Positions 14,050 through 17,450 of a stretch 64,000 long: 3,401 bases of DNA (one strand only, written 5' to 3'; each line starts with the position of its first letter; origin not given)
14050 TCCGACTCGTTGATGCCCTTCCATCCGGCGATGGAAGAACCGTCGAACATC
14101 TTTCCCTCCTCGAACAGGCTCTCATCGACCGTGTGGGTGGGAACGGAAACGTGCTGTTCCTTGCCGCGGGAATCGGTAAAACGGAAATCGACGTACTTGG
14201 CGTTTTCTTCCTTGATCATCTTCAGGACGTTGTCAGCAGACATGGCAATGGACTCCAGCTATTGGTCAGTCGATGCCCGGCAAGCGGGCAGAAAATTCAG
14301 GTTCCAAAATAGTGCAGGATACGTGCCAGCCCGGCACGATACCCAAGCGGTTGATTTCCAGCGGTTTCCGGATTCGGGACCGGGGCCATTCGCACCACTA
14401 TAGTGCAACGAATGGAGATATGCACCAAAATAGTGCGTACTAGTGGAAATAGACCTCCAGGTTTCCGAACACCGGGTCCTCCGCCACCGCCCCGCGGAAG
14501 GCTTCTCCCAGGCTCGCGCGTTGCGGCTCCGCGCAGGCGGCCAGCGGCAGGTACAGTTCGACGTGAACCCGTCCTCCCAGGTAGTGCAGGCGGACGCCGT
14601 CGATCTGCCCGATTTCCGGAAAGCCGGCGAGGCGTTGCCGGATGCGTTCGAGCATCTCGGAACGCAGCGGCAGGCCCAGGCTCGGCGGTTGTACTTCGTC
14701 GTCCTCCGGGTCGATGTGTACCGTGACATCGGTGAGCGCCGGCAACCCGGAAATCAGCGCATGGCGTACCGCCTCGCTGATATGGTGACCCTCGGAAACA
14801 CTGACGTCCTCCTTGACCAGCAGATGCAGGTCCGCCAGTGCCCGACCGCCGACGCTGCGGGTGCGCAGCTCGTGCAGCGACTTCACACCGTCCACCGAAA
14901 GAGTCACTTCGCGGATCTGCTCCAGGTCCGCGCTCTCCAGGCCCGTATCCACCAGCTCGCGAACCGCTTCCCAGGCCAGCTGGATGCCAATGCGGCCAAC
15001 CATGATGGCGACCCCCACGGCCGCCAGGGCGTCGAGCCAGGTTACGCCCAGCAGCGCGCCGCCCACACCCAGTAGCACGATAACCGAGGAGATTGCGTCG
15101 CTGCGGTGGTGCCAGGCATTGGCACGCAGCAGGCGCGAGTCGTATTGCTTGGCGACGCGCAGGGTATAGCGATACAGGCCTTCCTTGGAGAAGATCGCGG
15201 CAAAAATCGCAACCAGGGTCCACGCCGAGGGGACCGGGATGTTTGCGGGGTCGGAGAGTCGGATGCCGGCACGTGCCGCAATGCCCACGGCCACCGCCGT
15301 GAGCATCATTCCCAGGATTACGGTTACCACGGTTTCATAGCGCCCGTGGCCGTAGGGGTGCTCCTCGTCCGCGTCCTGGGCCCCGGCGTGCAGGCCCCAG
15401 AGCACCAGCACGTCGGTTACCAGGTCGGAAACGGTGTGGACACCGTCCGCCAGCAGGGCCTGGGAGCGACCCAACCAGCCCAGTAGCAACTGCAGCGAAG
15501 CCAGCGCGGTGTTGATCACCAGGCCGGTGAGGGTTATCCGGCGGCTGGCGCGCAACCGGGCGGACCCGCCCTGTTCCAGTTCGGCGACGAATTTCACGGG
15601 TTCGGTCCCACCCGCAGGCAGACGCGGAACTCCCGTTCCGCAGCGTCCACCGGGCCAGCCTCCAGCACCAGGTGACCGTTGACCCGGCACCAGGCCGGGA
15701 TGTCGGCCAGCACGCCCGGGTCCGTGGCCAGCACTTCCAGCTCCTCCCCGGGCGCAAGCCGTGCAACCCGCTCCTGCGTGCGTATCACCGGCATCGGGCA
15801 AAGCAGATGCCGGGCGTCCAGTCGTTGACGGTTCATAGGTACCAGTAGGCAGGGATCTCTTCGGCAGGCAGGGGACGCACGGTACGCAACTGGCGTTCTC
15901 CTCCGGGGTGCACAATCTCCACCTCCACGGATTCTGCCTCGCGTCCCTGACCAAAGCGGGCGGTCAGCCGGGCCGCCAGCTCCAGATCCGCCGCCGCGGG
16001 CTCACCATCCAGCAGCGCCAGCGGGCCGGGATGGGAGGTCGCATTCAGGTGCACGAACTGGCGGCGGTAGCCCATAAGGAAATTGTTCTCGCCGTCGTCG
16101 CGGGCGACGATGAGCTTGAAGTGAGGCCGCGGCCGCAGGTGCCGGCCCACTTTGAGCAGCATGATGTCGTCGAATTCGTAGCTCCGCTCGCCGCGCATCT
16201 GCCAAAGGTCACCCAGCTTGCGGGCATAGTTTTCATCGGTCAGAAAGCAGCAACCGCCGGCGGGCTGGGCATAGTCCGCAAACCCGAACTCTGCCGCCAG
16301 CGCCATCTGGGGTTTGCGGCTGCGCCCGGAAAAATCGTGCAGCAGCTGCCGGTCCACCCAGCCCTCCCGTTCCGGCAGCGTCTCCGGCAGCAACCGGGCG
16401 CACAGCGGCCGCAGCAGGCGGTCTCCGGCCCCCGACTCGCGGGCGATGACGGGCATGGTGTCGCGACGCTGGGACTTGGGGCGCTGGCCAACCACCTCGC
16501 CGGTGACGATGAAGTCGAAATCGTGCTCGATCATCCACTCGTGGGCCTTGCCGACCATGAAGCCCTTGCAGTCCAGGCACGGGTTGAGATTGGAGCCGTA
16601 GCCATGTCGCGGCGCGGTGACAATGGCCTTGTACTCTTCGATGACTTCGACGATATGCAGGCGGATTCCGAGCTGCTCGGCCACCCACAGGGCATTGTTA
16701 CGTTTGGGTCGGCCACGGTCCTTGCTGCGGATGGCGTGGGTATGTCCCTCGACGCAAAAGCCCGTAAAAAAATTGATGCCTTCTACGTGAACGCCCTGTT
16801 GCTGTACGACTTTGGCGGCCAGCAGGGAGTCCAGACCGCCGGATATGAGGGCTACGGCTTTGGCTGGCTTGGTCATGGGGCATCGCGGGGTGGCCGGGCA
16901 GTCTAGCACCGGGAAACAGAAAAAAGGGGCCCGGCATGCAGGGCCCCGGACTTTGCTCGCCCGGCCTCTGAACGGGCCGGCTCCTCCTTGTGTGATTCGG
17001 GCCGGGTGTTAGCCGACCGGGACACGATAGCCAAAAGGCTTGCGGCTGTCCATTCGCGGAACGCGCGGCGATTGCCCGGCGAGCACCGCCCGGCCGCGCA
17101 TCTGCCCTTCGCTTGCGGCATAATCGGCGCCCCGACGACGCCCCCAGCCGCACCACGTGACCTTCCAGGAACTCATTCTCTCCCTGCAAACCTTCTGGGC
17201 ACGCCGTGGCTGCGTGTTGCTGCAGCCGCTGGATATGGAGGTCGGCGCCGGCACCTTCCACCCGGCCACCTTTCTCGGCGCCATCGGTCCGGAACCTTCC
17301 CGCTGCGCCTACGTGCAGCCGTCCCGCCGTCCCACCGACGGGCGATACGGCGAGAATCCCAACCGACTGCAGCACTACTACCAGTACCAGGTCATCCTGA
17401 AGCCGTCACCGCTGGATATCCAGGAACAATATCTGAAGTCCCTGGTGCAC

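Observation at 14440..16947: Translationally coupled operon: MnmA/ThiI-like PP-loop ATPase, TusA sulfur carrier and CDF metal transporter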

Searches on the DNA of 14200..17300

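Call 13: search_rna_families(source=window, start=14200, end=17300, threshold=evalue, max_evalue=1)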
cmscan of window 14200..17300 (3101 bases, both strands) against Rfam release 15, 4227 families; matches with E-value up to 1: 1.
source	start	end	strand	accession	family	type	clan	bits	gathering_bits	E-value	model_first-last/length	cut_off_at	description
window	14454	14531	-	RF02133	HOXB13-AS1_2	Gene; lncRNA;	-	18.6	40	0.35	1-81/81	no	HOXB13 antisense RNA 1 conserved region 2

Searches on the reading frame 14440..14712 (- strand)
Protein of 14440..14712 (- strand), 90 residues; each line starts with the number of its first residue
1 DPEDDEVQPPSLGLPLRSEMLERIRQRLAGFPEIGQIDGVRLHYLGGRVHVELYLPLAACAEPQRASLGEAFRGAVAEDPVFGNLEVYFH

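Call 44: search_protein_families(library=pfam, proteins=[window:14440-14712:-], max_evalue=10)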
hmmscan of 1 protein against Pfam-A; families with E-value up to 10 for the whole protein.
window:14440-14712:- (90 aa): 2 families
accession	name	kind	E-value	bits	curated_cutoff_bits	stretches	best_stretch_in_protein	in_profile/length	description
PF16916.11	ZT_dimer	-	0.039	14.4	26.7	1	17-54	2-39/78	Dimerisation domain of Zinc Transporter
PF01883.24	FeS_assembly_P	-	0.092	13.5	23.5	1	45-77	32-62/73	Iron-sulfur cluster assembly protein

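Call 58: search_solved_structures(query=A4, max_evalue=10, show_alignments=1)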
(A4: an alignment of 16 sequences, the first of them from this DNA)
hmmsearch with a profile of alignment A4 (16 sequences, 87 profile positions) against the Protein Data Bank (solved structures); distinct sequences matched with E-value up to 10: 35.
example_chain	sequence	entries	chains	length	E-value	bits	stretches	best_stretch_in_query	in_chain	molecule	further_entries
3w8g_A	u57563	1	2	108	0.11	15.9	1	15-84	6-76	Magnetosome protein MamM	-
6g6i_A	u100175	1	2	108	0.11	15.8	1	15-84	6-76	Magnetosome protein MamM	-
3w60_A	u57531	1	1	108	0.12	15.7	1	15-84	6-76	Magnetosome protein MamM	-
5hsp_A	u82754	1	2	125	0.12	15.7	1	14-84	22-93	Magnetosome protein MamM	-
3w63_A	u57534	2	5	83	0.12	15.7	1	15-84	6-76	Magnetosome protein MamM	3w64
6g64_A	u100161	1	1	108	0.12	15.7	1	15-84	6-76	Magnetosome protein MamM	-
6h85_A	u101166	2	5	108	0.15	15.4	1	15-85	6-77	Magnetosome protein MamM, Cation efflux protein family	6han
6g5e_A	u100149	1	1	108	0.15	15.4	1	15-84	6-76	Magnetosome protein MamM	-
6h5k_A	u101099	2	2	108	0.15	15.4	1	15-84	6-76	Magnetosome protein MamM, Cation efflux protein family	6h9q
6h8i_A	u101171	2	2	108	0.17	15.2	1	15-84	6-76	Magnetosome protein MamM, Cation efflux protein family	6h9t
6h5m_A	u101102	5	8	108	0.19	15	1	15-84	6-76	Magnetosome protein MamM, Cation efflux protein family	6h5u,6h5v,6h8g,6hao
6h81_A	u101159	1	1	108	0.2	15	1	15-85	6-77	Magnetosome protein MamM, Cation efflux protein family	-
3w5x_A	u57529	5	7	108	0.26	14.6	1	15-84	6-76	Magnetosome protein MamM | MamM CTD - Nickel form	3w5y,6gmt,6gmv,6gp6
3w62_A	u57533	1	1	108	0.26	14.6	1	15-84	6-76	Magnetosome protein MamM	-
6h9p_A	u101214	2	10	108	0.27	14.6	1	15-84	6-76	Magnetosome protein MamM, Cation efflux protein family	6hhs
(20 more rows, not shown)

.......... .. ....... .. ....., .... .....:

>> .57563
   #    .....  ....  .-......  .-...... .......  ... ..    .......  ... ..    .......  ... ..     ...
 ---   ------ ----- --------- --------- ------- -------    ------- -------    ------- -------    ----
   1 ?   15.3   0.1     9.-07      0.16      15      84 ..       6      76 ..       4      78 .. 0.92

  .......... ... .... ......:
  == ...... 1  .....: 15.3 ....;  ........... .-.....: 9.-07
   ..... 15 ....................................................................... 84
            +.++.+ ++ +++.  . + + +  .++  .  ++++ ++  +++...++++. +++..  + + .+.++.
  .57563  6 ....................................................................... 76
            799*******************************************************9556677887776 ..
